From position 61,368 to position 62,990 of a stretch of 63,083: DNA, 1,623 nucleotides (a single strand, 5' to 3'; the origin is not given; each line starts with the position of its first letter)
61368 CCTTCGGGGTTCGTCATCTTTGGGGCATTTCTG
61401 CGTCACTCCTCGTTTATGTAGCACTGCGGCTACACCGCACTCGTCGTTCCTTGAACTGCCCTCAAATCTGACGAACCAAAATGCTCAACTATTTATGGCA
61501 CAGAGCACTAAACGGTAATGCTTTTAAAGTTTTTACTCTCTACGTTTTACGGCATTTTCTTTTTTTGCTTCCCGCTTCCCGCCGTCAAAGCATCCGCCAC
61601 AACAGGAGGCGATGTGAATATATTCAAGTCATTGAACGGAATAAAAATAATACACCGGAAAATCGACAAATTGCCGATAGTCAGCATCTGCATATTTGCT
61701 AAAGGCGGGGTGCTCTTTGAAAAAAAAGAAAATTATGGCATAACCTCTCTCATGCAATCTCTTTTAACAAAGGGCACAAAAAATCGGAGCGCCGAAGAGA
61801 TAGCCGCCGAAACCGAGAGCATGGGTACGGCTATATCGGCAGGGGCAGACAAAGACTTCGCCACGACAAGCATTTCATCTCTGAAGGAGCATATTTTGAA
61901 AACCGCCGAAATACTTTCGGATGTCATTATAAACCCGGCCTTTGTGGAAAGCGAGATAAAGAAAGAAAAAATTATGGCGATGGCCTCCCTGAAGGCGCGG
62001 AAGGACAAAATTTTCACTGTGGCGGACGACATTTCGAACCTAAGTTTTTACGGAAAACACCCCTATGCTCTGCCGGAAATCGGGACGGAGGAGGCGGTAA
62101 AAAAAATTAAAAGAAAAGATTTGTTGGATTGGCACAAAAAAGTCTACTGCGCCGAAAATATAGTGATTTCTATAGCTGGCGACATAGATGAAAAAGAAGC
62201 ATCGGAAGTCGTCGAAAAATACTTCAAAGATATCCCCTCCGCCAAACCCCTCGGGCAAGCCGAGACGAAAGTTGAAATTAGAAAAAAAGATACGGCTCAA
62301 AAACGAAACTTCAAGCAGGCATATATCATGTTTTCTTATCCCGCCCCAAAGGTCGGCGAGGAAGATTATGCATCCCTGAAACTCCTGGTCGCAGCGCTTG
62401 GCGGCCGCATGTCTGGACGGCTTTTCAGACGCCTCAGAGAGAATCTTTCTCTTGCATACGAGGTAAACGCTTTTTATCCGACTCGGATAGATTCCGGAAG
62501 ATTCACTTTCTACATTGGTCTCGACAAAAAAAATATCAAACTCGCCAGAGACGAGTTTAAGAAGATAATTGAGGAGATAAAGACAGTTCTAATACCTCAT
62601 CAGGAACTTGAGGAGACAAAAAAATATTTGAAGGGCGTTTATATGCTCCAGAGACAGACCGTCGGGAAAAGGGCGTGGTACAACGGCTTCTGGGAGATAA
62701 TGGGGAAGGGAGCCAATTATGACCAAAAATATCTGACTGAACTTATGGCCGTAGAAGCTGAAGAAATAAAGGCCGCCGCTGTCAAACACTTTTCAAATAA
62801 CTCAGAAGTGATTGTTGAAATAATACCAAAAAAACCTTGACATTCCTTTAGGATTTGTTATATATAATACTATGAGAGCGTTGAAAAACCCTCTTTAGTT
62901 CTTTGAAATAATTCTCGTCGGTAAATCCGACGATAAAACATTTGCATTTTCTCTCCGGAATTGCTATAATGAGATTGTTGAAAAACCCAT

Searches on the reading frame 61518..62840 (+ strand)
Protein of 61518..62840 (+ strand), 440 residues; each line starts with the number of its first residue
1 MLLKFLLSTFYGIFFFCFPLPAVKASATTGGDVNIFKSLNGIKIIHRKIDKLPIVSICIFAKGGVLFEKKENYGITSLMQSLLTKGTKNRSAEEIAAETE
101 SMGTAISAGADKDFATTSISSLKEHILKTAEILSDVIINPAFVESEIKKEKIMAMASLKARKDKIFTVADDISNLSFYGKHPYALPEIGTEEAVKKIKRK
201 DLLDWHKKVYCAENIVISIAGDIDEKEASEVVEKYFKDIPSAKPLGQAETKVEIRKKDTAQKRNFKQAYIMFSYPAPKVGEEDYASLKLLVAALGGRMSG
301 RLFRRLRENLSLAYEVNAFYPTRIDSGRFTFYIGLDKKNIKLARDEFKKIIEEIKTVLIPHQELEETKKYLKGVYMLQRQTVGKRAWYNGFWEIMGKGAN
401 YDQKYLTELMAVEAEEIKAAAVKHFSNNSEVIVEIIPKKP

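Call 24: search_protein_families(library=pfam, proteins=[window:61518-62840:+])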
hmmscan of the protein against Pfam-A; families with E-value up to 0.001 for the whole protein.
window:61518-62840:+ (440 aa): 2 families
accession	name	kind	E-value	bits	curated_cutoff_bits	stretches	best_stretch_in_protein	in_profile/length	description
PF05193.26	Peptidase_M16_C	-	1.1e-38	133.4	23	1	196-370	1-180/181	Peptidase M16 inactive domain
PF00675.25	Peptidase_M16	-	7e-17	62.1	22.3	1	53-165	11-123/149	Insulinase (Peptidase family M16)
